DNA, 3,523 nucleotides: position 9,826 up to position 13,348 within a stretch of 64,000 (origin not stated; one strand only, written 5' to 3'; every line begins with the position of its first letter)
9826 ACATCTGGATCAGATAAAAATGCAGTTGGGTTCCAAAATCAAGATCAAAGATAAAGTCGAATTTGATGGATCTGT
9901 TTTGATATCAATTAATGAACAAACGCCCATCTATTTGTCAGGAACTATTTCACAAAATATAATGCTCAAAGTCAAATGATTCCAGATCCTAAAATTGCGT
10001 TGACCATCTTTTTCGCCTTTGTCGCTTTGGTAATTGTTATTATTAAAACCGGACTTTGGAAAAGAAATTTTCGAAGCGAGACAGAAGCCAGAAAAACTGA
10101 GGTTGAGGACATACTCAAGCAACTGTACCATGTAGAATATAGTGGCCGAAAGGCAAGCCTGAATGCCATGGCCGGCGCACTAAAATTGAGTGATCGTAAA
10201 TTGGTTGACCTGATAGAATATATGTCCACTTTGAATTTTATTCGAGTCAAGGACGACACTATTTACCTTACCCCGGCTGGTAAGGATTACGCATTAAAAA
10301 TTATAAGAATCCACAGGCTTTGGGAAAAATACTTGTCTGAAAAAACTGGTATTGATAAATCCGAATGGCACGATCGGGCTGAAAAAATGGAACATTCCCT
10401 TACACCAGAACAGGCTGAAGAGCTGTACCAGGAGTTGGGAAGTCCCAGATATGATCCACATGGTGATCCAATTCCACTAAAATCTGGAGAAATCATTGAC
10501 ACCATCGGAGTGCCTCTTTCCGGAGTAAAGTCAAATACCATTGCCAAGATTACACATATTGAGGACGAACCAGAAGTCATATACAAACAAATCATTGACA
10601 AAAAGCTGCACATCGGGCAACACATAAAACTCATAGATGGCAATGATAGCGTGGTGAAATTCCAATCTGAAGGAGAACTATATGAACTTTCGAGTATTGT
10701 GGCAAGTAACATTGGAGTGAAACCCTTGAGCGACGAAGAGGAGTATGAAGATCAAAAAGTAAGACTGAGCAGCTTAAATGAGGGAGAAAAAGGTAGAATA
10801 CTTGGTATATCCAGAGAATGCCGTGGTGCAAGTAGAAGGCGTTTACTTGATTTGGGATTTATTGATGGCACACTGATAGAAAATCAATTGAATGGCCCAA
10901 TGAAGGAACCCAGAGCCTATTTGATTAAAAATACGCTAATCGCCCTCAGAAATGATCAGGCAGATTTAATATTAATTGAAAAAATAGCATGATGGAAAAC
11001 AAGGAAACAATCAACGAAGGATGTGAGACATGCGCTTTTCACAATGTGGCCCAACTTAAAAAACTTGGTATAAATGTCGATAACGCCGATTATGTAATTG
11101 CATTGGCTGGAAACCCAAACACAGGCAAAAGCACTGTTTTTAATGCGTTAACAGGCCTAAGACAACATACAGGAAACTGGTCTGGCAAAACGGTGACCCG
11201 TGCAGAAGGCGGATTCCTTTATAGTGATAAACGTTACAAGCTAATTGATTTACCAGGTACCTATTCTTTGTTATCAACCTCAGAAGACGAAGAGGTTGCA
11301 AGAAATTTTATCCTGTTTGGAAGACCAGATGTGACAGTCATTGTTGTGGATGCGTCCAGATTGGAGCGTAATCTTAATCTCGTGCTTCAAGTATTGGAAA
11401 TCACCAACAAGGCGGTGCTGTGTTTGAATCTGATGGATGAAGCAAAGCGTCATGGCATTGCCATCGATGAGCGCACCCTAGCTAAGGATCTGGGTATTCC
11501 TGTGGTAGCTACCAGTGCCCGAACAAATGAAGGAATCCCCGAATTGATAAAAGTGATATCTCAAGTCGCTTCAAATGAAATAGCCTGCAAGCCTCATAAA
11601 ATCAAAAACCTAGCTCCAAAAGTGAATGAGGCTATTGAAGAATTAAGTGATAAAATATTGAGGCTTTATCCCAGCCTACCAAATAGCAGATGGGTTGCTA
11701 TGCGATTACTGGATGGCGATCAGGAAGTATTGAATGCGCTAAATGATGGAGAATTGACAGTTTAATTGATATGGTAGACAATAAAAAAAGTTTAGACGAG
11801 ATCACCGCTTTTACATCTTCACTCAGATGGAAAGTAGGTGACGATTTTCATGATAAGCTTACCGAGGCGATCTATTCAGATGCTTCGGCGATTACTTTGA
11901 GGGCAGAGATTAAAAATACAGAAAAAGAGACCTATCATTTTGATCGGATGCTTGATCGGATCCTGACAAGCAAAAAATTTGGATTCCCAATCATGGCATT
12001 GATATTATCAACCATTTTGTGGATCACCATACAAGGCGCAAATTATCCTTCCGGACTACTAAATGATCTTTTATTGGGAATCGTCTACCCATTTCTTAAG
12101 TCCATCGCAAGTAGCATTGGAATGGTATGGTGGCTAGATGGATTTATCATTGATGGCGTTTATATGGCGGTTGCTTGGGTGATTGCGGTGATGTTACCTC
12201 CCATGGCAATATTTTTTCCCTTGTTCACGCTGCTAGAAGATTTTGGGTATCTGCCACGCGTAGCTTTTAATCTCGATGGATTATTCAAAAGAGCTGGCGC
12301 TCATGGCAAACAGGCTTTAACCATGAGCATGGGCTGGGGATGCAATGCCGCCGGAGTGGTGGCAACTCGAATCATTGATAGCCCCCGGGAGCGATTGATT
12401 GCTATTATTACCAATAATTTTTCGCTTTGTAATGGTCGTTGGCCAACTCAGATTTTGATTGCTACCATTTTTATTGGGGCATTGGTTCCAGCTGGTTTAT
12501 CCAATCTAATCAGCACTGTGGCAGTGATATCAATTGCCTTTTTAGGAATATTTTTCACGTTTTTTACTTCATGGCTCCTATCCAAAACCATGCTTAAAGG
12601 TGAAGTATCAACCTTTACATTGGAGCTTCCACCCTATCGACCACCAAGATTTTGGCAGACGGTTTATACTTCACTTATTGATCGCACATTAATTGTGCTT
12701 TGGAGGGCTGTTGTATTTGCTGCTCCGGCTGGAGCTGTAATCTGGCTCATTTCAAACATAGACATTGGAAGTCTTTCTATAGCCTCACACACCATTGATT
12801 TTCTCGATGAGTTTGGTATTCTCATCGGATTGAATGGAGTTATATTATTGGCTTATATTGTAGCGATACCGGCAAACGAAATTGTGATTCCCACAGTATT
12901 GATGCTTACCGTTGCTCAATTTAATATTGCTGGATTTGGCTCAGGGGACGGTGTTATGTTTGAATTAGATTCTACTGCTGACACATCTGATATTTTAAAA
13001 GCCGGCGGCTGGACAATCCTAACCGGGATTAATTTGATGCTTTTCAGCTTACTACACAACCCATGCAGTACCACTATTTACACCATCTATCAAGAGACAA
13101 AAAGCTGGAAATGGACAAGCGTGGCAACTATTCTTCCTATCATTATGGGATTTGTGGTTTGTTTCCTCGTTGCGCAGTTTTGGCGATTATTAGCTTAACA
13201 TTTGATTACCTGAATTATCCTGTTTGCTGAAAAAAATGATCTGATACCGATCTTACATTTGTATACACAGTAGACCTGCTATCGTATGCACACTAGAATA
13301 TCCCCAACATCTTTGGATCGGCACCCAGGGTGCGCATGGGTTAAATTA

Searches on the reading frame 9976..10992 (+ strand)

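Call 7: search_protein_families(library=pfam, proteins=[window:9976-10992:+], max_evalue=0.001)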
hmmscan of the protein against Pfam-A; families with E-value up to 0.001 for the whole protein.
window:9976-10992:+ (338 aa): 3 families
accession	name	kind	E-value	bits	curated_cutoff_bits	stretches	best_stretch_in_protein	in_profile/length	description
PF02742.21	Fe_dep_repr_C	-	2.4e-25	88.8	27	1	99-167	1-69/70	Iron dependent repressor, metal binding and dimerisation domain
PF04023.20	FeoA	-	6.2e-19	68.3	23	1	262-336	1-74/74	FeoA domain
PF09821.14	AAA_assoc_C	-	0.00031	21.7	27.6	0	66-107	4-45/119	C-terminal AAA-associated domain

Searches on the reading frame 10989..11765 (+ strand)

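Call 7: search_protein_families(library=pfam, proteins=[window:10989-11765:+], max_evalue=0.001)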
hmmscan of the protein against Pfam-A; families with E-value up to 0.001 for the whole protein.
window:10989-11765:+ (258 aa): 7 families
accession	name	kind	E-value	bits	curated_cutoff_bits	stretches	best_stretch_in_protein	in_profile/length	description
PF02421.24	FeoB_N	-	4.3e-61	205.4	27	1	36-189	2-155/156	Ferrous iron transport protein B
PF01926.29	MMR_HSR1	-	5.4e-19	68.8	21.9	1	37-145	2-110/113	50S ribosome-binding GTPase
PF17910.6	FeoB_Cyto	-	9.7e-07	29.6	23.4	1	211-253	4-46/90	FeoB cytosolic helical domain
PF03193.22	RsgA_GTPase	-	1.5e-06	28.6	30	0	118-192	28-106/174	RsgA GTPase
PF00009.33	GTP_EFTU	-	7.8e-06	26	26.5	1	65-194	53-186/188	Elongation factor Tu GTP binding domain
PF00350.29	Dynamin_N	-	0.00013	22.5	27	0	37-58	1-22/168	Dynamin family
PF09439.16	SRPRB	-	0.0006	19.7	25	1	36-97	5-62/178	Signal recognition particle receptor beta subunit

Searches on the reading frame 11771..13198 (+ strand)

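Call 7: search_protein_families(library=pfam, proteins=[window:11771-13198:+], max_evalue=0.001)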
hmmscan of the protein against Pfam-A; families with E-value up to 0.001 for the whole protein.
window:11771-13198:+ (475 aa): 2 families
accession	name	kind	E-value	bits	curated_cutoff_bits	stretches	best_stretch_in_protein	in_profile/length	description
PF07670.19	Gate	-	2.3e-22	79.8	29.6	2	140-230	3-100/104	Nucleoside recognition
PF07664.17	FeoB_C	-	5.3e-15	55.3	26.6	1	252-301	1-51/54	Ferrous iron transport protein B C terminus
